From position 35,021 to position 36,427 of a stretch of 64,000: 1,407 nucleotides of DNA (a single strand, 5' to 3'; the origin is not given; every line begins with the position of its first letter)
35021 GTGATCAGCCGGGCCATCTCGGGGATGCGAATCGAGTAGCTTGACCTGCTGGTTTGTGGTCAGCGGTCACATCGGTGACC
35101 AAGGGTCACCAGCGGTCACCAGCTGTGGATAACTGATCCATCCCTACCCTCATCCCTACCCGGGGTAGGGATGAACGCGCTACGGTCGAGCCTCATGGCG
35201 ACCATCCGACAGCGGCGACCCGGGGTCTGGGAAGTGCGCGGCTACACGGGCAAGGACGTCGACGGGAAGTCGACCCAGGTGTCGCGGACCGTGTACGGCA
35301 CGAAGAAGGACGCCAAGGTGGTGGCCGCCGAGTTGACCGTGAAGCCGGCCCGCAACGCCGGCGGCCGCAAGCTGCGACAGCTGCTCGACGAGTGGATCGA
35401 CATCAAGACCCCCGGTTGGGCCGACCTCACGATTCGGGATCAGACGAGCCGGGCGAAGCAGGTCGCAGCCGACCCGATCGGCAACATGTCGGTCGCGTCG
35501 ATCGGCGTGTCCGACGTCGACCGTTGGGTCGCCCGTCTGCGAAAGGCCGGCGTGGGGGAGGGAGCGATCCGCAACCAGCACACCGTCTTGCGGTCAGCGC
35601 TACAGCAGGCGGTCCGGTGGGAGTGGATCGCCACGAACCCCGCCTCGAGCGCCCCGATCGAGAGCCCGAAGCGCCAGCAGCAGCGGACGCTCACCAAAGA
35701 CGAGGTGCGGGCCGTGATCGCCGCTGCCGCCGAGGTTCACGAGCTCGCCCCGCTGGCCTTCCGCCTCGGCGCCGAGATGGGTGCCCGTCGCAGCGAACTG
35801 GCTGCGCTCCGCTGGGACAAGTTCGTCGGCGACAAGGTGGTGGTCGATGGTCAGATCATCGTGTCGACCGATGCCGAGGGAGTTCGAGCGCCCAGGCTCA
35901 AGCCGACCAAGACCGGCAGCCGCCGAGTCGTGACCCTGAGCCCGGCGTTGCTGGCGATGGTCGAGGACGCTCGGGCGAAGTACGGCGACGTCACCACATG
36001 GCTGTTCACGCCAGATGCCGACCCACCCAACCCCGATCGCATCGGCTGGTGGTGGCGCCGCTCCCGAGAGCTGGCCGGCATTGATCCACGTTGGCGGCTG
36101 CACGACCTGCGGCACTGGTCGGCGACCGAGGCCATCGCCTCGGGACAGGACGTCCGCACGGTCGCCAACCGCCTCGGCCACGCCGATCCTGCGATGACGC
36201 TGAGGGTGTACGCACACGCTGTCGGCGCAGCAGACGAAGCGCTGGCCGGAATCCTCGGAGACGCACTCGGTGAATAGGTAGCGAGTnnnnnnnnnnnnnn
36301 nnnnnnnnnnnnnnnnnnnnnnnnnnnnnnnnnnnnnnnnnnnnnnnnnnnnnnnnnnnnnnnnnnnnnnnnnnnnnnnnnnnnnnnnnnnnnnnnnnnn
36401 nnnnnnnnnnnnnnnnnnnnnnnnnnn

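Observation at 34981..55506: About 20.5-kb integrase island inserted in the 3' end of an acyl-CoA dehydrogenase gene, bounded by an 80-bp coding direct repeat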

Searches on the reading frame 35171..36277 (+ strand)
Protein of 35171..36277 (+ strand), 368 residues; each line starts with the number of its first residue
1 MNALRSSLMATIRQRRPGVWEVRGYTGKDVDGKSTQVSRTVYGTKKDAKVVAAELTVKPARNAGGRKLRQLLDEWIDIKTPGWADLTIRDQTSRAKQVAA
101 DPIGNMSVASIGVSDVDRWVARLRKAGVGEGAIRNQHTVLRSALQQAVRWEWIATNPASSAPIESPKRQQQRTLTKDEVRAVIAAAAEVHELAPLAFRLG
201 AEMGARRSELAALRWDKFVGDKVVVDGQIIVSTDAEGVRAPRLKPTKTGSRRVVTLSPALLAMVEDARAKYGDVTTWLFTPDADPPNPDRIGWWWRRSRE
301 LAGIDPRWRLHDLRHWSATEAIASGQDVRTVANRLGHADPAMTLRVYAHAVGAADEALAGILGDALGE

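Call 10: find_encoding_contigs(protein=window:35171-36277:+, flank=10000, max_places=10)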
Protein window:35171-36277:+ (368 aa): no gene with exactly this product is on record in the collection.

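Call 11: search_protein_families(library=pfam, proteins=[window:35171-36277:+], max_evalue=0.01)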
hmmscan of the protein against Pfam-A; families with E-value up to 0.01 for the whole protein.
window:35171-36277:+ (368 aa): 2 families
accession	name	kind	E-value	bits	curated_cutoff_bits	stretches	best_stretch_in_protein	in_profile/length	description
PF00589.27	Phage_integrase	-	2.1e-19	70.4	27.1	1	173-350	2-168/172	Phage integrase family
PF22022.2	Phage_int_M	-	8.1e-06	26.4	27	1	70-159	3-91/96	Phage integrase central domain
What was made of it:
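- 35195..36277 (+): Tyrosine integrase of element E1. Pfam hits are PF00589 (70.4 bits) and PF22022 (call 11).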

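Call 26: find_encoding_contigs(protein=window:35195-36277:+, flank=10000, max_places=10)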
Protein window:35195-36277:+ (360 aa): no gene with exactly this product is on record in the collection.

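Call 27: find_homologous_proteins(query=window:35195-36277:+, max_evalue=1e-20)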
Query window:35195-36277:+ (360 aa): 1357 proteins with E <= 1e-20 among 8000 candidates; the best 120 are listed.
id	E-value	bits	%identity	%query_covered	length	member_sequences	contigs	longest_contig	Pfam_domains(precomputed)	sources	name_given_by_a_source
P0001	3.9e-217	739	94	99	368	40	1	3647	PF00589.28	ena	-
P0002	1.2e-214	731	92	99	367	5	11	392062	PF00589.28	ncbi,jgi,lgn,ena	-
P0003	1.4e-210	717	91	100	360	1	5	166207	PF22022.3,PF00589.28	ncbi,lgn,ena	-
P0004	2.2e-210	717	92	99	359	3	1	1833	PF00589.28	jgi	jgi:integrase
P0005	3.0e-207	706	89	100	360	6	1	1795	PF00589.28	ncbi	-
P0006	7.5e-207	705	90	100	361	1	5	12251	PF00589.28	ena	-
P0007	9.8e-195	665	84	99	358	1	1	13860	PF00589.28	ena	-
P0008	5.7e-192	656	83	99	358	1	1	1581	PF00589.28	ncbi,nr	ncbi:MAG: site-specific integrase [Sulfitobacter sp.]|nr:site-specific integrase [Sulfitobacter sp.]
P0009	4.1e-186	637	79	100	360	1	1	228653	PF00589.28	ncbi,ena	-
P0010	6.4e-186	636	92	88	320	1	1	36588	PF22022.3,PF00589.28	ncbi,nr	ncbi:MAG: site-specific integrase [Actinomycetia bacterium]|nr:site-specific integrase [Actinomycete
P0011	1.4e-184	632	80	99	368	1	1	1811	PF00589.28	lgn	-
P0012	6.3e-184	630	79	99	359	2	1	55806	PF00589.28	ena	-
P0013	7.3e-184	629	79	100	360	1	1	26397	PF00589.28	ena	-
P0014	1.5e-183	628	86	93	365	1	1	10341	PF00589.28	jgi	-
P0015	2.2e-183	628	80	99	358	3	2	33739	PF00589.28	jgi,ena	jgi:integrase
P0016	1.7e-182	625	80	99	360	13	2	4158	PF00589.28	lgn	-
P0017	2.0e-182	625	82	95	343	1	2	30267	PF00589.28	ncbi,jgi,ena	jgi:integrase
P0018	2.3e-182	625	79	99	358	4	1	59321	PF00589.28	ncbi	ncbi:MAG: tyrosine-type recombinase/integrase [Acidimicrobiales bacterium]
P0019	2.5e-182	624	79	100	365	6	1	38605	PF00589.28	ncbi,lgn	ncbi:MAG: site-specific integrase [Actinomycetota bacterium]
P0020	2.6e-180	618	77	100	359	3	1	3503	PF00589.28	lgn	-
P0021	7.4e-180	616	78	99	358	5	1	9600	PF00589.28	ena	-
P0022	8.0e-156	537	67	99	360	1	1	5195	PF00589.28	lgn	-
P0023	1.6e-152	526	73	92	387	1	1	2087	PF00589.28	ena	-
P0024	9.5e-151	521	65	99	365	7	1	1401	PF00589.28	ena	-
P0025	2.3e-149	516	65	99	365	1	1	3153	PF00589.28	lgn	-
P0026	9.3e-147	507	63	99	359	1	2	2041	PF00589.28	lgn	-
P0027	2.3e-145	503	64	99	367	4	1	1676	PF00589.28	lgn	-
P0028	5.8e-144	498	98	66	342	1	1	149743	PF22022.3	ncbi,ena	-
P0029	6.9e-144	498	63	99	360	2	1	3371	PF00589.28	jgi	-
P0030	8.7e-144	498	63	99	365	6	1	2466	PF00589.28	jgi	jgi:integrase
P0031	3.7e-143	496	63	99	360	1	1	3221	PF00589.28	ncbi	-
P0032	2.5e-142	493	61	99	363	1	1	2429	PF00589.28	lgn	-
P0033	4.8e-142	492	63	99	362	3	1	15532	PF00589.28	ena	-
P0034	4.9e-142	492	62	99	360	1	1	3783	PF00589.28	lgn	-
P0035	5.6e-142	492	62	99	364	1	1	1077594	PF00589.28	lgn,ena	-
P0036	4.3e-141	489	62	99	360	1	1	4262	PF00589.28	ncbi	-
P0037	4.5e-139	482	63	97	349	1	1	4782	PF00589.28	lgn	-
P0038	3.1e-137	476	85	74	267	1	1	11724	PF22022.3,PF00589.28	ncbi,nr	ncbi:MAG: hypothetical protein GY798_25415 [Hyphomicrobiales bacterium]|nr:hypothetical protein [Hyp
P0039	7.0e-137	475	61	99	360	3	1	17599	PF22022.3,PF00589.28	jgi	jgi:integrase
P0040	1.7e-134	467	87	70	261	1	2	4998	PF00589.28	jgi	-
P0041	3.6e-131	456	60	99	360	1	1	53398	PF00589.28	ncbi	-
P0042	9.8e-129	448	60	99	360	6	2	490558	PF00589.28,PF02899.24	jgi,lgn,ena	-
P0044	2.1e-121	424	58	99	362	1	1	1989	PF00589.28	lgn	-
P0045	3.5e-121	423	57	99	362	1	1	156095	PF00589.28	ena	-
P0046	1.1e-119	418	80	67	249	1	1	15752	PF00589.28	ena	-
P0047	2.6e-119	417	56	99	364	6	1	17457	PF00589.28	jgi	jgi:integrase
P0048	6.6e-118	413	56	99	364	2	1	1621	PF00589.28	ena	-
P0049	3.0e-117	410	56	99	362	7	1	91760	PF00589.28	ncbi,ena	-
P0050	8.9e-117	409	55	99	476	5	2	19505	PF18765.8,PF00589.28,PF01909.30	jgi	jgi:integrase/predicted nucleotidyltransferase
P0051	6.4e-116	406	57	99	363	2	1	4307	PF00589.28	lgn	-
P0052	1.0e-115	405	55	99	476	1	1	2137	PF18765.8,PF00589.28,PF01909.30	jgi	jgi:integrase/predicted nucleotidyltransferase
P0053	1.1e-115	405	57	99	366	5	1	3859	PF00589.28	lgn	-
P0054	1.2e-115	405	55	99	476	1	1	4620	PF18765.8,PF00589.28,PF01909.30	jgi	jgi:integrase/predicted nucleotidyltransferase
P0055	1.3e-115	405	60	92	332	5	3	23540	PF00589.28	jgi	jgi:integrase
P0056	1.4e-115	405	56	99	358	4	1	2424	PF00589.28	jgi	jgi:integrase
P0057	3.4e-115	404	54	100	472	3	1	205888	PF00589.28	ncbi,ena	-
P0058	6.2e-115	403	54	99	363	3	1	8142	PF00589.28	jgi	jgi:integrase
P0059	6.4e-115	403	57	99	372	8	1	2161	PF00589.28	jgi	jgi:integrase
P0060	6.5e-115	403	55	99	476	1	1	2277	PF18765.8,PF00589.28,PF01909.30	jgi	jgi:integrase/predicted nucleotidyltransferase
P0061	1.9e-114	401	54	100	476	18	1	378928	PF18765.8,PF00589.28,PF01909.30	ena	-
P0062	4.7e-114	400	55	99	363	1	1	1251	PF00589.28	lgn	-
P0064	1.1e-113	399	55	99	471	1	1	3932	PF18765.8,PF00589.28,PF01909.30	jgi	jgi:integrase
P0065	1.7e-113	398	54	99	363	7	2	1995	PF00589.28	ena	-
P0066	2.3e-113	398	54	97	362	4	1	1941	PF00589.28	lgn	-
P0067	2.4e-113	398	55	97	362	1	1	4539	PF00589.28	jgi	jgi:integrase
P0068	3.2e-113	397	54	97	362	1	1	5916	PF00589.28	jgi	jgi:integrase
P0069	3.3e-113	397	54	99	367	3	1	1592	PF00589.28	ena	-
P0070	4.7e-113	397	56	100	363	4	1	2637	PF00589.28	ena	-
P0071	5.1e-113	396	54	99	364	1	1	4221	PF00589.28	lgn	-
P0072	8.5e-113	396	54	97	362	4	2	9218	PF00589.28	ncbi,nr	ncbi:MAG: site-specific integrase [Actinomycetota bacterium]|nr:site-specific integrase [Actinomycet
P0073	9.2e-113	396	54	97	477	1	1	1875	PF18765.8,PF00589.28,PF01909.30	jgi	jgi:integrase/predicted nucleotidyltransferase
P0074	1.2e-112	395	53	100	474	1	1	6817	PF18765.8,PF00589.28,PF01909.30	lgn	-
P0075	1.4e-112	395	53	100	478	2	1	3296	PF18765.8,PF00589.28,PF01909.30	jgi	jgi:integrase/predicted nucleotidyltransferase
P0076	1.4e-112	395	54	100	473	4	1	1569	PF18765.8,PF00589.28,PF01909.30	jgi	jgi:integrase/predicted nucleotidyltransferase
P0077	1.9e-112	395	55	100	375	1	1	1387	PF00589.28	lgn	-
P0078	2.4e-112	394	55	99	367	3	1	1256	PF00589.28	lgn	-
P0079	3.1e-112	394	54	99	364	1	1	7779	PF00589.28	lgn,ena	-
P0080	4.4e-112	393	55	99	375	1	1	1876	PF00589.28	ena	-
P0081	5.5e-112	393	56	99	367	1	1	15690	PF00589.28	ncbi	ncbi:MAG: site-specific integrase [Acidimicrobiia bacterium]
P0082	6.1e-112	393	54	99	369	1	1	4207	PF00589.28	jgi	jgi:integrase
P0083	6.2e-112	393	54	99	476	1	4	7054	PF18765.8,PF00589.28,PF01909.30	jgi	jgi:integrase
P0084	8.2e-112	393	53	97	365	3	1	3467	PF00589.28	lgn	-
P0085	1.1e-111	392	54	99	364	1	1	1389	PF00589.28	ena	-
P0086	1.2e-111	392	55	95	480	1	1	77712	PF18765.8,PF00589.28,PF01909.30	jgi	-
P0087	1.7e-111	391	54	100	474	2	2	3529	PF18765.8,PF00589.28,PF01909.30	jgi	jgi:integrase/predicted nucleotidyltransferase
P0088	1.8e-111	391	53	99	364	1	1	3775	PF00589.28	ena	-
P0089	2.0e-111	391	55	100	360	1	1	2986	PF00589.28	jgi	jgi:integrase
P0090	2.3e-111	391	55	99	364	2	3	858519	PF00589.28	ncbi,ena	-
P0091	2.8e-111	391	54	100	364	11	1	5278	PF00589.28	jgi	jgi:integrase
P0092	3.1e-111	391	54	100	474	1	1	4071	PF18765.8,PF00589.28,PF01909.30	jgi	jgi:integrase/predicted nucleotidyltransferase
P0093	4.1e-111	390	54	99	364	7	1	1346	PF00589.28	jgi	jgi:integrase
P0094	5.0e-111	390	54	99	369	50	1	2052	PF00589.28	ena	-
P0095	6.1e-111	390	54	99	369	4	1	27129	PF00589.28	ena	-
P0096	9.4e-111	389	55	99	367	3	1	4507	PF00589.28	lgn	-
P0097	1.1e-110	389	53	99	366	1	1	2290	PF00589.28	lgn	-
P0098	1.1e-110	389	55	99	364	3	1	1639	PF00589.28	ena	-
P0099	1.3e-110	389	53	100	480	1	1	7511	PF18765.8,PF00589.28,PF01909.30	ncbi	-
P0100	1.6e-110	388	55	99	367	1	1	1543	PF00589.28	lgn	-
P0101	1.6e-110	388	55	99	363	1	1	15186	PF00589.28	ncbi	-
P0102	2.4e-110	388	54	99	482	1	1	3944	PF18765.8,PF00589.28,PF01909.30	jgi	jgi:integrase/predicted nucleotidyltransferase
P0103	2.8e-110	387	54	100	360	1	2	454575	PF00589.28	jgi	jgi:integrase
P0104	3.1e-110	387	55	99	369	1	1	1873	PF00589.28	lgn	-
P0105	3.9e-110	387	55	99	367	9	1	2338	PF00589.28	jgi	jgi:integrase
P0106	4.8e-110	387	55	100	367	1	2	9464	PF00589.28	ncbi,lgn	-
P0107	5.1e-110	387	55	99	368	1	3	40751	PF00589.28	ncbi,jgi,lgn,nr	ncbi:MAG: site-specific integrase [Acidimicrobiales bacterium]|jgi:integrase|nr:site-specific integr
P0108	5.3e-110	387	53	99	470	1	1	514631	PF18765.8,PF00589.28,PF01909.30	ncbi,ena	-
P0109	5.6e-110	386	54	99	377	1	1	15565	PF00589.28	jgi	jgi:integrase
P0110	5.9e-110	386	53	100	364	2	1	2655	PF00589.28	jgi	-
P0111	6.1e-110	386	55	99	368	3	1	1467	PF00589.28,PF11917.14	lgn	-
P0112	6.9e-110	386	55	99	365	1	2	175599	PF00589.28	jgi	jgi:integrase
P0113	6.9e-110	386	53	100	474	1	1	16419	PF18765.8,PF00589.28,PF01909.30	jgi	jgi:integrase/predicted nucleotidyltransferase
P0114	8.7e-110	386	52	100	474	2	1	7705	PF18765.8,PF00589.28,PF01909.30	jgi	jgi:integrase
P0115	1.0e-109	386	54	99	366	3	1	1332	PF00589.28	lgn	-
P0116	1.7e-109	385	54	99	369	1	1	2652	PF00589.28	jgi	jgi:integrase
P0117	1.7e-109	385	54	99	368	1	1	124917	PF00589.28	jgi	jgi:integrase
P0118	1.8e-109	385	54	97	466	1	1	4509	PF18765.8,PF00589.28,PF01909.30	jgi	jgi:integrase/predicted nucleotidyltransferase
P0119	2.1e-109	385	53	99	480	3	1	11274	PF18765.8,PF00589.28,PF01909.30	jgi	-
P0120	2.3e-109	384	53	99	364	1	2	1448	PF00589.28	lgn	-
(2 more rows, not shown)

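Call 28: find_encoding_contigs(protein=P0028, flank=10000, max_places=4)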
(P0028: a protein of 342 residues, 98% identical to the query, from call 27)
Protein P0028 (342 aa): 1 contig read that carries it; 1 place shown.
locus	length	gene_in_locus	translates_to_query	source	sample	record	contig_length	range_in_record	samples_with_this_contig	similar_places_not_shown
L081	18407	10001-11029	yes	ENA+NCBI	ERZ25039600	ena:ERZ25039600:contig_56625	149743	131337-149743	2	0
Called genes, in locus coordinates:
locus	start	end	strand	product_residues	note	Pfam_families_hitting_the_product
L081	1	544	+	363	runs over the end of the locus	PF21088:MS_channel_1st, PF00924:MS_channel_2nd, PF21082:MS_channel_3rd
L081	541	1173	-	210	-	-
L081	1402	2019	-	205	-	-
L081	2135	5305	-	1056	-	PF00133:tRNA-synt_1, PF09334:tRNA-synt_1g, PF13603:tRNA-synt_1_2 (faint), PF00133:tRNA-synt_1, PF08264:Anticodon_1, PF10458:Val_tRNA-synt_C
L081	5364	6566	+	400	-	PF06779:MFS_4 (weak), PF07690:MFS_1, PF12832:MFS_1_like (faint), PF00083:Sugar_tr, PF07690:MFS_1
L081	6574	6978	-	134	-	-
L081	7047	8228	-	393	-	PF07690:MFS_1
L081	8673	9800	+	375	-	PF02771:Acyl-CoA_dh_N, PF02770:Acyl-CoA_dh_M, PF00441:Acyl-CoA_dh_1, PF08028:Acyl-CoA_dh_2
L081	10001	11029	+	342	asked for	PF22022:Phage_int_M (weak)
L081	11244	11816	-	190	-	PF00440:TetR_N, PF17754:TetR_C_14 (weak)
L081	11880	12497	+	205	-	-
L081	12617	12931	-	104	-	PF12728:HTH_17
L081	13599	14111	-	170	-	-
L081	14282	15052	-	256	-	PF13424:TPR_12 (faint), PF17874:TPR_MalT (weak)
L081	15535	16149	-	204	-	-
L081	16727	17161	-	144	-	PF03704:BTAD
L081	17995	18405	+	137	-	?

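Call 29: find_encoding_contigs(protein=P0002, flank=10000, max_places=6)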
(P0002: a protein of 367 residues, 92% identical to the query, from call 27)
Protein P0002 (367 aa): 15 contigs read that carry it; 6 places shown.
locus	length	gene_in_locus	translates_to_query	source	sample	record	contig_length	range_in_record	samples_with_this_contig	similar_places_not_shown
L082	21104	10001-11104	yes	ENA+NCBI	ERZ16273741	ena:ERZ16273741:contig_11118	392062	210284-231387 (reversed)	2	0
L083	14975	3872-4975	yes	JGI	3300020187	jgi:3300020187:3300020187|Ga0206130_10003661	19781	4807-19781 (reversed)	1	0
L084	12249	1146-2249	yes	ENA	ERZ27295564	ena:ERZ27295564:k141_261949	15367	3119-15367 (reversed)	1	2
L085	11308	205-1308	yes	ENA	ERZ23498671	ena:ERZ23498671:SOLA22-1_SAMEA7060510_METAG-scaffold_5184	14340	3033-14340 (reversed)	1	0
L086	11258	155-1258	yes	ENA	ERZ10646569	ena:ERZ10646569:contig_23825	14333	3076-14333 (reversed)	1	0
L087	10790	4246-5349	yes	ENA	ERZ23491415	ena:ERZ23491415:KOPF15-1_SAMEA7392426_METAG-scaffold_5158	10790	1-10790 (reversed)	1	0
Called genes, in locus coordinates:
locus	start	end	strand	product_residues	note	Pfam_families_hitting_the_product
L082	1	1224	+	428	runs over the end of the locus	PF00202:Aminotran_3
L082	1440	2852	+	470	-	PF01979:Amidohydro_1, PF07969:Amidohydro_3 (weak)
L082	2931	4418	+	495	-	PF00171:Aldedh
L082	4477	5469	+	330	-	PF00296:Bac_luciferase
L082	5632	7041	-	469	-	PF05977:MFS_3, PF07690:MFS_1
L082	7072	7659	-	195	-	-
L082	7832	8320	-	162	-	PF00578:AhpC-TSA (weak), PF08534:Redoxin (weak)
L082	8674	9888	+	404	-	PF02771:Acyl-CoA_dh_N, PF02770:Acyl-CoA_dh_M, PF00441:Acyl-CoA_dh_1, PF08028:Acyl-CoA_dh_2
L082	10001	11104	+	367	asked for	PF00589:Phage_integrase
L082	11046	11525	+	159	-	-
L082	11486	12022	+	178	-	-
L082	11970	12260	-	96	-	-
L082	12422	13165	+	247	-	PF01548:DEDD_Tnp_IS110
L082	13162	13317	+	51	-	-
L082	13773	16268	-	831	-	PF12704:MacB_PCD, PF02687:FtsX, PF12704:MacB_PCD (weak), PF02687:FtsX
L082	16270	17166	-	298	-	PF00005:ABC_tran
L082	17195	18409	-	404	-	PF12704:MacB_PCD, PF02687:FtsX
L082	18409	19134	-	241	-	PF00005:ABC_tran, PF02463:SMC_N (faint), PF13304:AAA_21 (faint)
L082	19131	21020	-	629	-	PF01471:PG_binding_1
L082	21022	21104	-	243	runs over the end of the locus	-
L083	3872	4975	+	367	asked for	PF00589:Phage_integrase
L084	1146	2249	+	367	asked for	PF00589:Phage_integrase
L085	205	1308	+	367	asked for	PF00589:Phage_integrase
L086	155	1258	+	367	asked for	PF00589:Phage_integrase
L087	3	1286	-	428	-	?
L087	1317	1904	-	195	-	-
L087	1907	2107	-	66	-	-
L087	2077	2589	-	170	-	-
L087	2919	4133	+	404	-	PF02771:Acyl-CoA_dh_N, PF02770:Acyl-CoA_dh_M, PF00441:Acyl-CoA_dh_1, PF08028:Acyl-CoA_dh_2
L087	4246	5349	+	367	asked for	PF00589:Phage_integrase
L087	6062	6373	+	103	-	PF12728:HTH_17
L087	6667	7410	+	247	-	PF01548:DEDD_Tnp_IS110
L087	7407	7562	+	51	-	-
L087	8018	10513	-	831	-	PF12704:MacB_PCD, PF02687:FtsX, PF12704:MacB_PCD (weak), PF02687:FtsX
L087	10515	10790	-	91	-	?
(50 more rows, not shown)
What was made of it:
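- Other elements of the family carry ABC transporters as cargo, for example L082-L087 (call 29).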

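Call 33: find_encoding_contigs(protein=P0003, flank=10000, max_places=5)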
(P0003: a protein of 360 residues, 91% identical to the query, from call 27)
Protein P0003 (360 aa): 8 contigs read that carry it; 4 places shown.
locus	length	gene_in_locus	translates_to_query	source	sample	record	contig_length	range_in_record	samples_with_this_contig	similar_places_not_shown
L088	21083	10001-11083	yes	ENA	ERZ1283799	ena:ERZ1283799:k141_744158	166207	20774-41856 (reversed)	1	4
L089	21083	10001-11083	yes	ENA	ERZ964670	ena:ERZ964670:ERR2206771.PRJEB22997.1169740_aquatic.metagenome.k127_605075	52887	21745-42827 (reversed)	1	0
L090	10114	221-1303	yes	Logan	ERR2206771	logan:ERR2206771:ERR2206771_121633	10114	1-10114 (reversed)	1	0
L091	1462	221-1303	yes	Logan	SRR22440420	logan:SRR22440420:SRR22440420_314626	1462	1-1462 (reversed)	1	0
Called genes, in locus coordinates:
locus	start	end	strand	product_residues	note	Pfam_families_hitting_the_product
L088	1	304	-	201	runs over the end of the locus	PF01425:Amidase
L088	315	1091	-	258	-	PF23441:SDR (weak), PF00106:adh_short, PF08659:KR (weak), PF13561:adh_short_C2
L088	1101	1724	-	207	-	PF00005:ABC_tran, PF02463:SMC_N (faint), PF13304:AAA_21 (faint)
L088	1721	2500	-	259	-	PF00528:BPD_transp_1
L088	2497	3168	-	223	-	PF13531:SBP_bac_11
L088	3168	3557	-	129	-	PF00376:MerR, PF12728:HTH_17, PF13411:MerR_1 (weak), PF03459:TOBE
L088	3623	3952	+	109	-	-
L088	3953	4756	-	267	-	PF00378:ECH_1, PF16113:ECH_2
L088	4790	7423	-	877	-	PF00133:tRNA-synt_1, PF01921:tRNA-synt_1f (faint), PF09334:tRNA-synt_1g, PF00133:tRNA-synt_1, PF08264:Anticodon_1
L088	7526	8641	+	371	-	PF06779:MFS_4, PF07690:MFS_1, PF00083:Sugar_tr, PF07690:MFS_1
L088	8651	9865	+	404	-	PF02771:Acyl-CoA_dh_N, PF02770:Acyl-CoA_dh_M, PF00441:Acyl-CoA_dh_1, PF08028:Acyl-CoA_dh_2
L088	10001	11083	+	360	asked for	PF22022:Phage_int_M (faint), PF00589:Phage_integrase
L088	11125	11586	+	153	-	-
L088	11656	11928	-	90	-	PF12728:HTH_17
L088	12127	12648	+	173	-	-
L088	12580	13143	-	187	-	PF02894:GFO_IDH_MocA_C, PF22725:GFO_IDH_MocA_C3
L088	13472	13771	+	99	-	-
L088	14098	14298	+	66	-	-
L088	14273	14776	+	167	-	-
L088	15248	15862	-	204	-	PF00657:Lipase_GDSL, PF13472:Lipase_GDSL_2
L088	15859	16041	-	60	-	-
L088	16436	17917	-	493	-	-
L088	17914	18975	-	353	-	PF00005:ABC_tran, PF02463:SMC_N (faint), PF13401:AAA_22 (weak), PF08352:oligo_HPY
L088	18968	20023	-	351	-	PF00005:ABC_tran, PF13304:AAA_21 (weak), PF08352:oligo_HPY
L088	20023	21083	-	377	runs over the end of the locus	PF12911:OppC_N, PF00528:BPD_transp_1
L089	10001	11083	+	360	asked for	PF22022:Phage_int_M (faint), PF00589:Phage_integrase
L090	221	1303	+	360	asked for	PF22022:Phage_int_M (faint), PF00589:Phage_integrase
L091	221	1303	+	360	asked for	PF22022:Phage_int_M (faint), PF00589:Phage_integrase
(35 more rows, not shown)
